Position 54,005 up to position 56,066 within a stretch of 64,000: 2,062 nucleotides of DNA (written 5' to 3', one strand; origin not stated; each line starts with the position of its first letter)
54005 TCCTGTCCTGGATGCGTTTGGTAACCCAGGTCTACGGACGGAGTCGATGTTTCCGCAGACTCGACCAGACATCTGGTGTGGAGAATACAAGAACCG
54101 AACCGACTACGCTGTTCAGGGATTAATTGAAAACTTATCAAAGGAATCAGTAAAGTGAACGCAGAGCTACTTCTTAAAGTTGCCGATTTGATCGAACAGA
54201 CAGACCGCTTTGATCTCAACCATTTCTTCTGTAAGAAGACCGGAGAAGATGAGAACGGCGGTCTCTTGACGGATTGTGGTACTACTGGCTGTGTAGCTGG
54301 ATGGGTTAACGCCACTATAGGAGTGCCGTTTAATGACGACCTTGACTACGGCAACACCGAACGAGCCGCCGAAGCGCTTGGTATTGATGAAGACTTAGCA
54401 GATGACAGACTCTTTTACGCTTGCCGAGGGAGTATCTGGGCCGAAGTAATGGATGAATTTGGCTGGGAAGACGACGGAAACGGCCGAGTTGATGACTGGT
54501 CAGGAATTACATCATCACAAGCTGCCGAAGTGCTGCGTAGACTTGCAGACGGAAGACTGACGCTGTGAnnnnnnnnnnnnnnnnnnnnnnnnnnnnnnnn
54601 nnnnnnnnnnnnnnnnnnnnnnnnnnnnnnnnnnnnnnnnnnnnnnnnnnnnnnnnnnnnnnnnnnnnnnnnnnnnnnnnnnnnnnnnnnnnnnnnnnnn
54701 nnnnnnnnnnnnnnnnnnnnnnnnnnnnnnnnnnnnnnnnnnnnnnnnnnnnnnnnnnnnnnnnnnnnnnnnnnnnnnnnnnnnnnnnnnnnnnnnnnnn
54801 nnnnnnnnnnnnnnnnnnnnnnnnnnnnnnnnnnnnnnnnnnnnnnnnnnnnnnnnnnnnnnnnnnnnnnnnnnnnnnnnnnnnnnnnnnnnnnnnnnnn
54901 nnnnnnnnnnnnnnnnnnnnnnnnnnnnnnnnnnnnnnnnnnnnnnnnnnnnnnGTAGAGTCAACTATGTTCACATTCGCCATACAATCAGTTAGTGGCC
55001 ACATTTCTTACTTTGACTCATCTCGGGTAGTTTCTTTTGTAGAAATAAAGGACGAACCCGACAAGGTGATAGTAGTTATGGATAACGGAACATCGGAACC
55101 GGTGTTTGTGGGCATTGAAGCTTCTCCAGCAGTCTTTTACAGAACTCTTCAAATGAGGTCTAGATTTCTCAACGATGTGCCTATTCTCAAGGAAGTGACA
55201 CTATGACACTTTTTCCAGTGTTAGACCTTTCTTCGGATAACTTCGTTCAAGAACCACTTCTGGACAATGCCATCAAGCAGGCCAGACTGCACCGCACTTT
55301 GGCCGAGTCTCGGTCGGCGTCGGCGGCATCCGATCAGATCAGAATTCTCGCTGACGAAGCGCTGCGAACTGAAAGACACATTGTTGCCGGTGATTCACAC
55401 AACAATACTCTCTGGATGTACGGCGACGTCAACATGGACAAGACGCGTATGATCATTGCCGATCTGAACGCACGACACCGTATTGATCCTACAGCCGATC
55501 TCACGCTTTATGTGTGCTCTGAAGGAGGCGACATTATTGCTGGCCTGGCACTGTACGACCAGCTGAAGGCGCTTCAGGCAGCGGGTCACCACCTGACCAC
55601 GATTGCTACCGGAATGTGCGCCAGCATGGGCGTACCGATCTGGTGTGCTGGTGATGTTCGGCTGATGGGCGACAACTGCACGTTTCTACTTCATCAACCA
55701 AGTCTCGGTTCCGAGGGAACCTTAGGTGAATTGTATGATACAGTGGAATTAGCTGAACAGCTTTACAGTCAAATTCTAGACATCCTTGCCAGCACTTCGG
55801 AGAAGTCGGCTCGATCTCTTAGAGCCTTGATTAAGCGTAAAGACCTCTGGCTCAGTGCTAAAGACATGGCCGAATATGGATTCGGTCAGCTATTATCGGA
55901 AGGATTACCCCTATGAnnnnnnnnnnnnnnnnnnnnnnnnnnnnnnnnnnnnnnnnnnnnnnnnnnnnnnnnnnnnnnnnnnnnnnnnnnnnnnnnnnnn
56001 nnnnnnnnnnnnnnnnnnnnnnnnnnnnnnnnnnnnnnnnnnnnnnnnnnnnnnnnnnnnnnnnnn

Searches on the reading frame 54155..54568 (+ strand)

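Call 8: search_protein_families(library=pfam, proteins=[window:54155-54568:+], max_evalue=0.01)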
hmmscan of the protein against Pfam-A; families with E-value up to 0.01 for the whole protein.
window:54155-54568:+ (137 aa): 0 families

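Call 9: search_protein_families(library=phrogs, proteins=[window:54155-54568:+], max_evalue=0.001)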
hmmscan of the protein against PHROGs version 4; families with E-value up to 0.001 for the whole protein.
window:54155-54568:+ (137 aa): 1 family
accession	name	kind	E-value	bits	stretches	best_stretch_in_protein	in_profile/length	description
phrog_889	-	unknown function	5.1e-06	27.1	1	1-89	15-127/162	-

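Call 51: search_protein_families(library=ncbifam, proteins=[window:54155-54568:+], max_evalue=0.01)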
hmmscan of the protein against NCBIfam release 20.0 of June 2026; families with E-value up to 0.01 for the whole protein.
window:54155-54568:+ (137 aa): 0 families

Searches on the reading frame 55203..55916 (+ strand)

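Call 8: search_protein_families(library=pfam, proteins=[window:55203-55916:+], max_evalue=0.01)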
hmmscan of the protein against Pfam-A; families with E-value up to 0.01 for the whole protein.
window:55203-55916:+ (237 aa): 1 family
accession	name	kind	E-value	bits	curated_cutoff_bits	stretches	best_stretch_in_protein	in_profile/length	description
PF00574.28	CLP_protease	-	1.1e-25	91.1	20.2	1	68-227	17-174/182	Clp protease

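Call 9: search_protein_families(library=phrogs, proteins=[window:55203-55916:+], max_evalue=0.001)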
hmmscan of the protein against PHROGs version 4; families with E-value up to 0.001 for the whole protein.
window:55203-55916:+ (237 aa): 11 families
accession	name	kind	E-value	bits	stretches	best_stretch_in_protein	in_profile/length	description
phrog_94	-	head and packaging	3.1e-34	120.5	1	28-227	37-245/622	head maturation protease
phrog_133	-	head and packaging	2.3e-23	83.7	1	66-229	18-176/668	head maturation protease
phrog_1684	-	head and packaging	8.8e-16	59.2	1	57-229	31-200/284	head maturation protease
phrog_2976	-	head and packaging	8.9e-16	59.6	1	64-227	17-177/394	head maturation protease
phrog_3348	-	unknown function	4.6e-15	56.8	1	83-228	55-194/386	-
phrog_1827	-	other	4.5e-11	43.5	1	100-224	55-175/202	ATP-dependent protease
phrog_5410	-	other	1.9e-08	34.9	1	102-223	60-177/323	ATP-dependent protease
phrog_53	-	head and packaging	9.1e-07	29.4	1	74-155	97-174/583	head maturation protease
phrog_13984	-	unknown function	1.7e-05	26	1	63-159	27-119/123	-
phrog_33547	-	unknown function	0.00049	20.2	1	102-211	34-139/357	-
phrog_23753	-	head and packaging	0.00052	20.7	1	95-202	39-143/298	head maturation protease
